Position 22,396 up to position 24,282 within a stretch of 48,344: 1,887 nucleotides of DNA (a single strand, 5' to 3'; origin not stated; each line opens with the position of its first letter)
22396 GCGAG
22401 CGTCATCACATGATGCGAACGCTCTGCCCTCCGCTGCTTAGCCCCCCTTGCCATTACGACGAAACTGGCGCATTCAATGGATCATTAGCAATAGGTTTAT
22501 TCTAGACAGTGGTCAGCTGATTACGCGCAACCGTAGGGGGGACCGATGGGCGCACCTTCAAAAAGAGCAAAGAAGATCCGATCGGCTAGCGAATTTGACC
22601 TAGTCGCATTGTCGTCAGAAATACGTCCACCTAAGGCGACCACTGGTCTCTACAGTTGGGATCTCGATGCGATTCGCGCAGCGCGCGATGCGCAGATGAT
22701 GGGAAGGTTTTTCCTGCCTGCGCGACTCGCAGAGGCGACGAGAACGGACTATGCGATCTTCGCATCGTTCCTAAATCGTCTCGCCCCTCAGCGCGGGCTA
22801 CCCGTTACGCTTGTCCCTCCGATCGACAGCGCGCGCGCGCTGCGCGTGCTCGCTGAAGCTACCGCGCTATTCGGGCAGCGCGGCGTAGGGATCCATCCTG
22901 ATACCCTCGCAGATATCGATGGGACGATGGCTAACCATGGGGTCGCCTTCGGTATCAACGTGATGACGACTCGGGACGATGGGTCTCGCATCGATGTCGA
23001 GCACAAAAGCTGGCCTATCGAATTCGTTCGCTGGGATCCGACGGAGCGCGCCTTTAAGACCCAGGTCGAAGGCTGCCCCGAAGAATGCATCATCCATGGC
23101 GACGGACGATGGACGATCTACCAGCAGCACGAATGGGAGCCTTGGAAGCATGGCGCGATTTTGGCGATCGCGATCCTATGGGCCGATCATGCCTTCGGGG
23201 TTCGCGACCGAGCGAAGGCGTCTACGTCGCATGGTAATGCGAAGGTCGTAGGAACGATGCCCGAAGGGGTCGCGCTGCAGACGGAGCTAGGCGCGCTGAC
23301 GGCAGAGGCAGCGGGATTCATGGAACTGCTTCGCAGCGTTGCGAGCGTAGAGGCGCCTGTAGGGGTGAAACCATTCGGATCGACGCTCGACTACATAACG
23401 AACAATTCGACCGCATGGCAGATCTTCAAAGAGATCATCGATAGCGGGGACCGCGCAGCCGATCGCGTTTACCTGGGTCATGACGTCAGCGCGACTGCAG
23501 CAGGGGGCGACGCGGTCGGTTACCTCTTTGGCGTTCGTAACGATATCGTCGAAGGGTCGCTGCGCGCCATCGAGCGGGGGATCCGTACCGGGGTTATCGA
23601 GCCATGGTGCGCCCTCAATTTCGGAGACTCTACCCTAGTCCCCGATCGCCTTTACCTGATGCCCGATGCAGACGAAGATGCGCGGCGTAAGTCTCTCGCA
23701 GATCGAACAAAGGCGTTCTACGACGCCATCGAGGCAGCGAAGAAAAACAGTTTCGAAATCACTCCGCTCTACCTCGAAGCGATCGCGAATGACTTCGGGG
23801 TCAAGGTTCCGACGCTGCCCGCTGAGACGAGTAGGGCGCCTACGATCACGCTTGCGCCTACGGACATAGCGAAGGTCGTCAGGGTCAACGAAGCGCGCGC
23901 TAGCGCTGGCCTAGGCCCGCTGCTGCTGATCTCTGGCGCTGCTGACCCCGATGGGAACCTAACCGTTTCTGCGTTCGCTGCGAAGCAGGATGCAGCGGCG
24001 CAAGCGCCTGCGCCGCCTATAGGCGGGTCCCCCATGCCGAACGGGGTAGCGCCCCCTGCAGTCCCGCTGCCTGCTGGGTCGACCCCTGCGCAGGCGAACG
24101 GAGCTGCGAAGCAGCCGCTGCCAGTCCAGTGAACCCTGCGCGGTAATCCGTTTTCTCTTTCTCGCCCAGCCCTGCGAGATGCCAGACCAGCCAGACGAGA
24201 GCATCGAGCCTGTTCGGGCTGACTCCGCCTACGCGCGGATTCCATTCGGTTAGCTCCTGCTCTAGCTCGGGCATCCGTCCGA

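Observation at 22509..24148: Portal gene lies on a ~1.6-kb segment inverted relative to the whole morphogenesis operon and is bracketed by a short inverted repeat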

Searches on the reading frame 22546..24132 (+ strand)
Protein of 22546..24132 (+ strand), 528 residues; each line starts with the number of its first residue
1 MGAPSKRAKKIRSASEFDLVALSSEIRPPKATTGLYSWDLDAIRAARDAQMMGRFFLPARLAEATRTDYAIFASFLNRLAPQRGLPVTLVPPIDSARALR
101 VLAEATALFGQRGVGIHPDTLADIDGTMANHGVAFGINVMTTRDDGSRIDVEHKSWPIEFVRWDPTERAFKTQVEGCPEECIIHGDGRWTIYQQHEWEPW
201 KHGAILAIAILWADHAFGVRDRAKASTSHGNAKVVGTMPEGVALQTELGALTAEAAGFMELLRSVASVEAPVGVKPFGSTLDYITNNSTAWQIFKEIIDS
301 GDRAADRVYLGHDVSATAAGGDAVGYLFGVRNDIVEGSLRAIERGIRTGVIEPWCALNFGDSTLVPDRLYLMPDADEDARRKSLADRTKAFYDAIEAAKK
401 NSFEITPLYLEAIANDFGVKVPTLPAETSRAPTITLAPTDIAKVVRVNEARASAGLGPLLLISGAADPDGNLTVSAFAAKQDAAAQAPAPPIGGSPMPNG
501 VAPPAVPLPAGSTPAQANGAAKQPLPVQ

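Call 3: search_protein_families(library=pfam, proteins=[window:22546-24132:+], max_evalue=0.01)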
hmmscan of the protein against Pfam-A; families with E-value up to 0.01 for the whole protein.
window:22546-24132:+ (528 aa): 1 family
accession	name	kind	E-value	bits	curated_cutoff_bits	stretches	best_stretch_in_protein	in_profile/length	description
PF06074.18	Portal_Mu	-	1.1e-20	74.7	23.9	1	60-395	2-323/336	Portal protein of Mu bacteriophage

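Call 4: search_protein_families(library=phrogs, proteins=[window:22546-24132:+], max_evalue=0.001)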
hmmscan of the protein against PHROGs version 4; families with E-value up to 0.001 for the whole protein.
window:22546-24132:+ (528 aa): 1 family
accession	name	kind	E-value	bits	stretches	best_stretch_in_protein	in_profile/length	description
phrog_113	-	head and packaging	0.00046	19.4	1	219-388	229-390/1272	portal protein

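Call 9: search_dna_similar(query=window:22546-24132:+, collection=phages, mode=protein, max_rows=25)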
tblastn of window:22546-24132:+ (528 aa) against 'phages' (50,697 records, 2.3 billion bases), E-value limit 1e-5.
Records with a match: 6; places in all: 6; records where one place covers at least 80% of the query: 2.
Best place of each record, by identity: <60% 6.
By first word of the organism name: Myxococcus 2; Faecalibacterium 2; Bacteriophage 1; Mushuvirus 1.
By host as written in the record: Faecalibacterium prausnitzii 2; Myxococcus xanthus DZ1 1; Myxococcus sp. 1; - 1; Oscillospiraceae sp. ER4 1.
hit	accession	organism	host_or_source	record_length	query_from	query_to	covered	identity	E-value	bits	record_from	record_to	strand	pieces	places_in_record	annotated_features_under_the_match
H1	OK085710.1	Myxococcus phage Mx4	Myxococcus xanthus DZ1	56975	5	432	81%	26.3%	1e-13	80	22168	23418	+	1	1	putative portal protein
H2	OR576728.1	Myxococcus phage Mx4 ts27htf-1hrm-1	Myxococcus sp.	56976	5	432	81%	26.3%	1e-13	80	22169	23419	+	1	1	hypothetical protein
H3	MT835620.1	Bacteriophage sp.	human fecal samples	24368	61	377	60%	19.5%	3e-6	56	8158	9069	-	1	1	record has no annotation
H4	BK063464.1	Mushuvirus mushu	Oscillospiraceae sp. ER4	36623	61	377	60%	19.5%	4e-6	56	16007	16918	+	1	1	portal protein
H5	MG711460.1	Faecalibacterium phage FP_Mushu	Faecalibacterium prausnitzii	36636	61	377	60%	19.5%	4e-6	56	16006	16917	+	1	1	portal protein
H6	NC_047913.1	Faecalibacterium phage FP_Mushu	Faecalibacterium prausnitzii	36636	61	377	60%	19.5%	4e-6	56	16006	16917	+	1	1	portal protein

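Call 11: find_related_loci(query=window:22546-24132:+, collection=genome_contigs, flank=6000)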
Query window:22546-24132:+ (528 aa) in genome_contigs; peptide patterns used: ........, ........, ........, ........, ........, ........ (x = any residue, [..] = any of these).
127 stretches matched a pattern; 2 encode a relative of the query (tblastn E <= 1e-3); 2 distinct loci.
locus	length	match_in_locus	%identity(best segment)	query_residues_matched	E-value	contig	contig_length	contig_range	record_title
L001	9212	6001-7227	38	34-456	7e-81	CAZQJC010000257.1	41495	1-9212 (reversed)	MAG TPA_asm: uncultured Myxococcales bacterium isolate binchicken_co200_39 genome assembly, contig: k141_1589750, whole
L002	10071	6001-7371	37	7-459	2e-73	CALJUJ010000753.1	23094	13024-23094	MAG TPA_asm: uncultured bacterium isolate SRR7515933_bin.87_CONCOCT_v1.1_MAG genome assembly, contig: ERZ869942.1253, wh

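Call 12: find_related_loci(query=window:22546-24132:+, collection=viral_contigs, flank=6000)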
Query window:22546-24132:+ (528 aa) in viral_contigs; peptide patterns used: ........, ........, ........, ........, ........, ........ (x = any residue, [..] = any of these).
19 stretches matched a pattern; 11 encode a relative of the query (tblastn E <= 1e-3); 11 distinct loci.
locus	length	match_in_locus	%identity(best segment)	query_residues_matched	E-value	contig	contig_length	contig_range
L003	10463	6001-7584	99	1-528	0e+0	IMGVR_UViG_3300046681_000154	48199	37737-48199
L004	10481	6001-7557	76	1-524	0e+0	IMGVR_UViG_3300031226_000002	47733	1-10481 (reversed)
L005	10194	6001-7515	75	1-505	0e+0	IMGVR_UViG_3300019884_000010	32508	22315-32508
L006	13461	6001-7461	67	1-487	0e+0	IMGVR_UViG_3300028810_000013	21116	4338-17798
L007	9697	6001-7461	67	1-487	0e+0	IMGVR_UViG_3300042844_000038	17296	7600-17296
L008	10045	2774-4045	72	1-424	0e+0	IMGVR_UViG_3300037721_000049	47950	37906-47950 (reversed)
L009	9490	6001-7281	74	1-428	0e+0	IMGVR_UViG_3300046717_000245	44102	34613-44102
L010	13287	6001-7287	67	1-428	0e+0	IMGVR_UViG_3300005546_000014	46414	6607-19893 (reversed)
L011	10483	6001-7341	64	1-441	0e+0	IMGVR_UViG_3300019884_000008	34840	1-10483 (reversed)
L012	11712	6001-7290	45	1-424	1e-120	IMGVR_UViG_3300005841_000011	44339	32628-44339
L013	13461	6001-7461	67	1-487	0e+0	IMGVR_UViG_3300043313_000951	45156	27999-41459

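Call 15: get_annotated_region(hit=H1, flank=6000)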
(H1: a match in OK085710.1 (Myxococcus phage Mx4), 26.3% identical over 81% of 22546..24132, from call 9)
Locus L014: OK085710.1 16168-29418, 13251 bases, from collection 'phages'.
description: Myxococcus phage Mx4, complete genome.
organism: Myxococcus phage Mx4 (NCBI taxid 2875690)
taxonomy: Viruses; Duplodnaviria; Heunggongvirae; Uroviricota; Caudoviricetes
host: Myxococcus xanthus DZ1; source: Farmyard manure; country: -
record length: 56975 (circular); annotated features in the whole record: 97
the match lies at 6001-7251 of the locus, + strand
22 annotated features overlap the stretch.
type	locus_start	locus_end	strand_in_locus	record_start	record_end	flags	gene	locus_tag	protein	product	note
CDS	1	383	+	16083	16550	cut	-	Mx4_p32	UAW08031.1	hypothetical protein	rasttk_feature_creation_tool=/opt/patric- common/runtime/bin/phanotate version 1.5.0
CDS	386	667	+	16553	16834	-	-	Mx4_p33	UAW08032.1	hypothetical protein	rasttk_feature_creation_tool=/opt/patric- common/runtime/bin/phanotate version 1.5.0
CDS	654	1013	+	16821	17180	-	-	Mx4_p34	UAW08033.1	hypothetical protein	rasttk_feature_creation_tool=/opt/patric- common/runtime/bin/phanotate version 1.5.0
CDS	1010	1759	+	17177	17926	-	-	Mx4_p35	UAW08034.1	hypothetical protein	rasttk_feature_creation_tool=/opt/patric- common/runtime/bin/phanotate version 1.5.0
CDS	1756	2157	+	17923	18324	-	-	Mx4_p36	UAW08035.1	hypothetical protein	rasttk_feature_creation_tool=/opt/patric- common/runtime/bin/phanotate version 1.5.0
CDS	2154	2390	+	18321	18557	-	-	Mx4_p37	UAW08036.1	hypothetical protein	rasttk_feature_creation_tool=/opt/patric- common/runtime/bin/phanotate version 1.5.0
CDS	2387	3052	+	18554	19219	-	-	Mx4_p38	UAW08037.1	hypothetical protein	rasttk_feature_creation_tool=/opt/patric- common/runtime/bin/phanotate version 1.5.0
CDS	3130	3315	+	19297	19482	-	-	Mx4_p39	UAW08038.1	hypothetical protein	rasttk_feature_creation_tool=/opt/patric- common/runtime/bin/phanotate version 1.5.0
CDS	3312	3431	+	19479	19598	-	-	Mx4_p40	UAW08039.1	hypothetical protein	rasttk_feature_creation_tool=/opt/patric- common/runtime/bin/phanotate version 1.5.0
CDS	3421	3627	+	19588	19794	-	-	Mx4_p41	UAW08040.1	hypothetical protein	rasttk_feature_creation_tool=/opt/patric- common/runtime/bin/phanotate version 1.5.0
CDS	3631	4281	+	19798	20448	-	-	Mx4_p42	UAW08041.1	hypothetical protein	rasttk_feature_creation_tool=/opt/patric- common/runtime/bin/phanotate version 1.5.0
CDS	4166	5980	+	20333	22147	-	-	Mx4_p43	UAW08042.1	putative large terminase protein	rasttk_feature_creation_tool=/opt/patric- common/runtime/bin/phanotate version 1.5.0; putative large terminase protein ...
CDS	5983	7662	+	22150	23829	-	-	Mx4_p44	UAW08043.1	putative portal protein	rasttk_feature_creation_tool=/opt/patric- common/runtime/bin/phanotate version 1.5.0; putative portal protein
CDS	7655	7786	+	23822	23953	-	-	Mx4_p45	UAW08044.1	hypothetical protein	rasttk_feature_creation_tool=/opt/patric- common/runtime/bin/phanotate version 1.5.0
CDS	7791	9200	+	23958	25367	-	-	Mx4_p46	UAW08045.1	hypothetical protein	rasttk_feature_creation_tool=/opt/patric- common/runtime/bin/phanotate version 1.5.0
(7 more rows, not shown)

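Call 26: find_related_loci(query=A1, collection=viral_contigs, flank=5000)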
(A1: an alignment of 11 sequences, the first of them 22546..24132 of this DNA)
Query A1 (528 aa) in viral_contigs; peptide patterns used: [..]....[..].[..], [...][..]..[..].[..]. (x = any residue, [..] = any of these).
63 stretches matched a pattern; 12 encode a relative of the query (tblastn E <= 1e-3); 12 distinct loci.
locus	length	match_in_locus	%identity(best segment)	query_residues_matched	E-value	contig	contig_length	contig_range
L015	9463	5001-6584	99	1-528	0e+0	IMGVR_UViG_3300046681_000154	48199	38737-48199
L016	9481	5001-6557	76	1-524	0e+0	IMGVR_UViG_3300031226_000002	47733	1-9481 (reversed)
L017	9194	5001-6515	75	1-505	0e+0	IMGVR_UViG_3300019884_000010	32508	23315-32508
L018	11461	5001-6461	67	1-487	0e+0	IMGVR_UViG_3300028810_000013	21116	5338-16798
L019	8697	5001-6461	67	1-487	0e+0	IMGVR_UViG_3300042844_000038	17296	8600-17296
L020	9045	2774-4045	72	1-424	0e+0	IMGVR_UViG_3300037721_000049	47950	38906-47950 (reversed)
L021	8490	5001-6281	74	1-428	0e+0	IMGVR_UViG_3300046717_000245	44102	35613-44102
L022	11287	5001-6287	67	1-428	0e+0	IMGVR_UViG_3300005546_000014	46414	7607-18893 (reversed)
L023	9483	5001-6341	64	1-441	0e+0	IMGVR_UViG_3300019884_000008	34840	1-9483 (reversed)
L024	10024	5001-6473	55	1-481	1e-179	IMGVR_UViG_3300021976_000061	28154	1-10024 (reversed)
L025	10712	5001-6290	45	1-424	1e-120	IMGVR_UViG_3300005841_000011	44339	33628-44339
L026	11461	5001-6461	67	1-487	0e+0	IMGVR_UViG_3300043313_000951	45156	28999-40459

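Call 28: find_related_loci(query=A1, collection=metagenome_contigs, flank=5000)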
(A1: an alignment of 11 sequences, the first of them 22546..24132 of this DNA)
Query A1 (528 aa) in metagenome_contigs; peptide patterns used: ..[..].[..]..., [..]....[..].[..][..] (x = any residue, [..] = any of these).
600 stretches matched a pattern (row limit reached: there are more); 10 encode a relative of the query (tblastn E <= 1e-3); 10 distinct loci.
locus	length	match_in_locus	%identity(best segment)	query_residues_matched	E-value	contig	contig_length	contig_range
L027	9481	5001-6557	76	1-524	0e+0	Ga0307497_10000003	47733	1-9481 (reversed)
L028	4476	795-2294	72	1-507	0e+0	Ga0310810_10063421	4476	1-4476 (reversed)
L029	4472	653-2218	69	1-528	0e+0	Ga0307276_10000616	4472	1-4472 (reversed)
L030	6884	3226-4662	77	1-477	0e+0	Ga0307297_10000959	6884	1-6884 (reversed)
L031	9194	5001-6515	75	1-505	0e+0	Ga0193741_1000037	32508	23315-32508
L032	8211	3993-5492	66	1-514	0e+0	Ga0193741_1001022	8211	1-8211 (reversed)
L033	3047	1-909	75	212-507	1e-147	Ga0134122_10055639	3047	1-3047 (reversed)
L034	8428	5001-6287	51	1-426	1e-136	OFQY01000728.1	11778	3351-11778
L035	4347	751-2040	44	1-424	4e-119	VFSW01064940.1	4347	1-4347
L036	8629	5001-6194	38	17-419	5e-68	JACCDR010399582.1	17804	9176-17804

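Call 40: find_homologous_proteins(query=window:22546-24132:+, max_evalue=1e-10)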
Query window:22546-24132:+ (528 aa): 606 proteins with E <= 1e-10 among 8000 candidates; the best 120 are listed.
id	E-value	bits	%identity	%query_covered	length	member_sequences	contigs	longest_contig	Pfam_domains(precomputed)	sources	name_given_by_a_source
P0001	0.0e+0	1184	100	100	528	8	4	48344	PF06074.19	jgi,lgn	jgi:hypothetical protein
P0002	4.9e-275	931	78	100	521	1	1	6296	PF06074.19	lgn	-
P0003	6.5e-269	911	76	100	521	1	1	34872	PF06074.19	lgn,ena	-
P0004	1.0e-268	910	76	99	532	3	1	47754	PF06074.19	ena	-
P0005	1.0e-267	907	81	92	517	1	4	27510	PF06074.19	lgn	-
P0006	1.2e-254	864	75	97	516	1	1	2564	PF06074.19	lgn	-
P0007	1.2e-252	857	75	97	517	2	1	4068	PF06074.19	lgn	-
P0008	8.9e-252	854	78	90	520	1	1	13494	PF06074.19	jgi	jgi:hypothetical protein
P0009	2.3e-251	853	77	90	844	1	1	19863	PF06074.19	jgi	jgi:hypothetical protein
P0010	5.3e-251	852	75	95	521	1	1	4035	PF06074.19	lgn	-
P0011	7.2e-251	851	75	96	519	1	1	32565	PF06074.19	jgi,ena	-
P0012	1.7e-250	850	73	97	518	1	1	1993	PF06074.19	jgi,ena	-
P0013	5.6e-247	839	74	94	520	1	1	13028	PF06074.19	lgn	-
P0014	5.6e-246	835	71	98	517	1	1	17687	PF06074.19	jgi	jgi:hypothetical protein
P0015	2.2e-245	833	75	92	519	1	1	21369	PF06074.19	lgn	-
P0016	5.2e-244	829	69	100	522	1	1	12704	PF06074.19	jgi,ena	-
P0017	8.2e-243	825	72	96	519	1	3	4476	PF06074.19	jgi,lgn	jgi:hypothetical protein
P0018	1.2e-242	824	71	96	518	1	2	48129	PF06074.19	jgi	jgi:hypothetical protein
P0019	2.5e-242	823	74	93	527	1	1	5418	PF06074.19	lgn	-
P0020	1.2e-240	818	74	91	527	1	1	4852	PF06074.19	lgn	-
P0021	1.2e-240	818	74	92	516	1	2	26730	PF06074.19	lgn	-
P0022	3.0e-238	810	70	94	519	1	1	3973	PF06074.19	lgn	-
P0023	5.1e-237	806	72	90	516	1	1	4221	PF06074.19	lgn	-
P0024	3.1e-235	800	67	100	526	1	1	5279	PF06074.19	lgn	-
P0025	2.3e-234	797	72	91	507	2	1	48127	PF06074.19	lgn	-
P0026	5.1e-234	796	67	99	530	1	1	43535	PF06074.19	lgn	-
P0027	4.7e-233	793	68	96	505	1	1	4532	PF06074.19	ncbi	-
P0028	1.4e-232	791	69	100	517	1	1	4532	PF06074.19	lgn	-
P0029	1.6e-232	791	71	92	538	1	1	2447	PF06074.19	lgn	-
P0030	1.1e-231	788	67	98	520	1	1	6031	PF06074.19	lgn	-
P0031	6.5e-229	779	67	97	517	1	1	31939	PF06074.19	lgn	-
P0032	1.5e-228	778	70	90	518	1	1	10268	PF06074.19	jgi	jgi:hypothetical protein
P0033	1.2e-226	771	67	92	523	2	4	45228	PF06074.19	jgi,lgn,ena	jgi:hypothetical protein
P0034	9.3e-226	769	66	94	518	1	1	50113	PF06074.19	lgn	-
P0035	7.4e-225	766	69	92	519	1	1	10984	PF06074.19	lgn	-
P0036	5.5e-224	763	68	91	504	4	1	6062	PF06074.19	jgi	jgi:hypothetical protein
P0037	3.5e-220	750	78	80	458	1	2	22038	PF06074.19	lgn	-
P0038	1.6e-218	745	74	82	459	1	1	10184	PF06074.19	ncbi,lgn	-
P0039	1.9e-217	741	67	92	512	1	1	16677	PF06074.19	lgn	-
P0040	1.7e-215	735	66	97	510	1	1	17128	PF06074.19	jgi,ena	-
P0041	4.2e-215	733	74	83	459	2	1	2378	PF06074.19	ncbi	-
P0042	3.0e-213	727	74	81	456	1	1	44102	PF06074.19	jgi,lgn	jgi:hypothetical protein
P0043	4.8e-213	727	74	84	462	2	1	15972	PF06074.19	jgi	jgi:hypothetical protein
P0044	1.5e-212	725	75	81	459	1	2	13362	PF06074.19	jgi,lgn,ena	-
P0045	1.3e-209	715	72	80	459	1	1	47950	PF06074.19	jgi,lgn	jgi:phage gp29-like protein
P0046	4.5e-209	714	72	82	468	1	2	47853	PF06074.19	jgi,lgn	jgi:hypothetical protein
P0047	7.0e-208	710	72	82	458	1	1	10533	PF06074.19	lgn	-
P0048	1.2e-204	699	73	81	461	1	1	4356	PF06074.19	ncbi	-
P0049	9.5e-196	670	68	83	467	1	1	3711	PF06074.19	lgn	-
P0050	4.9e-193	661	67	81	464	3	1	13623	PF06074.19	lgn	-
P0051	6.1e-193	660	67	83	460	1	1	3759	PF06074.19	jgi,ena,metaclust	metaclust:\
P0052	2.5e-189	648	65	83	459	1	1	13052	PF06074.19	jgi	jgi:phage gp29-like protein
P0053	1.2e-185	636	67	80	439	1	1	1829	PF06074.19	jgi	jgi:phage gp29-like protein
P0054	1.3e-181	623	61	90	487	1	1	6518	PF06074.19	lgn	-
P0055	2.8e-177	609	56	92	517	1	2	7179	PF06074.19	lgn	-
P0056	4.4e-176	605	56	96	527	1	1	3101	PF06074.19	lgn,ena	-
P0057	1.1e-175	603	62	82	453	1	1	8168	PF06074.19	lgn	-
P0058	2.1e-175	602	57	93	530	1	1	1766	PF06074.19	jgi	jgi:hypothetical protein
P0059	1.2e-173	597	57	91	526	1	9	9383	PF06074.19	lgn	-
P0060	2.6e-173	596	70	71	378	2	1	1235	PF06074.19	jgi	-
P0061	1.3e-170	587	55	91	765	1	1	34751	PF06074.19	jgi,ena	-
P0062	5.6e-169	581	54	90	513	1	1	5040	PF06074.19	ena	-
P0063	3.7e-165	569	55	91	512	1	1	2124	PF06074.19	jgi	jgi:hypothetical protein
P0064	9.2e-165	567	54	90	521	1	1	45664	PF06074.19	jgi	jgi:hypothetical protein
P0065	1.2e-164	567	52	93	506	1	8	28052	PF06074.19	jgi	jgi:hypothetical protein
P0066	1.4e-164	567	54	90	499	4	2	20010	PF06074.19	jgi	jgi:hypothetical protein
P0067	2.3e-164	566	54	94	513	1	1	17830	PF06074.19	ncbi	-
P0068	7.0e-163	561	53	92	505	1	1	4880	PF06074.19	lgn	-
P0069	7.4e-163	561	54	91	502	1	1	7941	PF06074.19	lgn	-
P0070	2.8e-162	559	55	91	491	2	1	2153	PF06074.19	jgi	jgi:hypothetical protein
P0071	3.0e-162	559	53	90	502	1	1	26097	PF06074.19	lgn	-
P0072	6.2e-161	555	53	93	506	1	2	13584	PF06074.19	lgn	-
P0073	3.0e-160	552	51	94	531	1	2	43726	PF06074.19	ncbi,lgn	-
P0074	4.7e-160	552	55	94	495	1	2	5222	PF06074.19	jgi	jgi:phage gp29-like protein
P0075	7.9e-159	548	53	93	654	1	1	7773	PF06074.19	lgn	-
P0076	9.4e-159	547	52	90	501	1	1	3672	PF06074.19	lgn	-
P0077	2.0e-158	546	54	92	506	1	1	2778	PF06074.19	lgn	-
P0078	4.0e-158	545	50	99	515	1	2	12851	PF06074.19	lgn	-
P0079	8.7e-157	541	58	82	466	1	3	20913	PF06074.19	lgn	-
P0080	1.0e-156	541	57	79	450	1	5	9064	PF06074.19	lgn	-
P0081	3.2e-156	539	54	90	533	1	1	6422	PF06074.19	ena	-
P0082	1.3e-155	537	59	80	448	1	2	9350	PF06074.19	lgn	-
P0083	9.5e-155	534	52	91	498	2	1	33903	PF06074.19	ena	-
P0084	3.1e-154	533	56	79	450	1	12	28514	PF06074.19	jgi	jgi:hypothetical protein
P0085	3.3e-154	532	56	79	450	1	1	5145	PF06074.19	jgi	jgi:hypothetical protein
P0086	1.2e-153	531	51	90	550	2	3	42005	PF06074.19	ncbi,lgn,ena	-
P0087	1.3e-153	531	51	91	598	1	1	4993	PF06074.19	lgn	-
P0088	1.5e-153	530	51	90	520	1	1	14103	PF06074.19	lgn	-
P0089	2.7e-153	529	54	90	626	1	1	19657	PF01391.24,PF06074.19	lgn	-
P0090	3.9e-153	529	56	79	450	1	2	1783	PF06074.19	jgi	jgi:hypothetical protein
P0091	7.5e-153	528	52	93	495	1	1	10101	PF06074.19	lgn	-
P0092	9.8e-153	528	47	99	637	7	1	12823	PF06074.19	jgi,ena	-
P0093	1.2e-152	527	52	90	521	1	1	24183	PF06074.19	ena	-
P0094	2.8e-152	526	51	95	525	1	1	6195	PF06074.19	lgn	-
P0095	4.2e-152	526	51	92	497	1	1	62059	PF06074.19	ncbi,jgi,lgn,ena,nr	ncbi:MAG: hypothetical protein FWD73_06960 [Polyangiaceae bacterium]|nr:hypothetical protein [Polyan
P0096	4.3e-151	522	50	91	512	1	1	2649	PF06074.19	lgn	-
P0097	4.5e-151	522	50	91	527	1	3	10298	PF06074.19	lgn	-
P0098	5.5e-151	522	51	91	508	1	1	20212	PF06074.19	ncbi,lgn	-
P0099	1.6e-150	520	52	91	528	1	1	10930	PF06074.19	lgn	-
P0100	1.8e-150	520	50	90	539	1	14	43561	PF06074.19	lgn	-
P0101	3.1e-150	519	51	92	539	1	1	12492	PF06074.19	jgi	-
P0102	4.2e-150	519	51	93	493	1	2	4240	PF06074.19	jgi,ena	-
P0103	5.5e-150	519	50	95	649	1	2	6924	PF01391.24,PF06074.19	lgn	-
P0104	6.4e-150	518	51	91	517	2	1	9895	PF06074.19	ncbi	-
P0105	8.2e-150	518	57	81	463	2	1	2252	PF06074.19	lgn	-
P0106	8.8e-150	518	52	95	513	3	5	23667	PF06074.19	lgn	-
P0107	1.0e-149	518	49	93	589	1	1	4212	PF06074.19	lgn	-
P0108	1.5e-149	517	54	80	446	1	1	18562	PF06074.19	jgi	jgi:hypothetical protein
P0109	1.7e-149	517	50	90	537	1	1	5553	PF06074.19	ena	-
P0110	2.3e-149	517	49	99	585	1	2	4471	PF06074.19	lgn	-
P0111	5.8e-149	515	51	90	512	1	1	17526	PF06074.19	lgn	-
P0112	8.9e-149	515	53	90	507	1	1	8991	PF06074.19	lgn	-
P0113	1.1e-148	514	51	90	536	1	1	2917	PF06074.19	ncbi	-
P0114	1.8e-148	514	47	96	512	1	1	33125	PF06074.19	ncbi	-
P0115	1.9e-148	513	50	90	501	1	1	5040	PF06074.19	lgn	-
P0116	3.5e-148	513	53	82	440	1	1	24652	PF06074.19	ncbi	-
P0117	5.5e-148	512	50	91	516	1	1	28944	PF06074.19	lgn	-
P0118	6.0e-148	512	51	91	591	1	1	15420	PF06074.19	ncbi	-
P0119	9.9e-148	511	49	94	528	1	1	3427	PF06074.19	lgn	-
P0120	1.2e-147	511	56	81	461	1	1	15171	PF06074.19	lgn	-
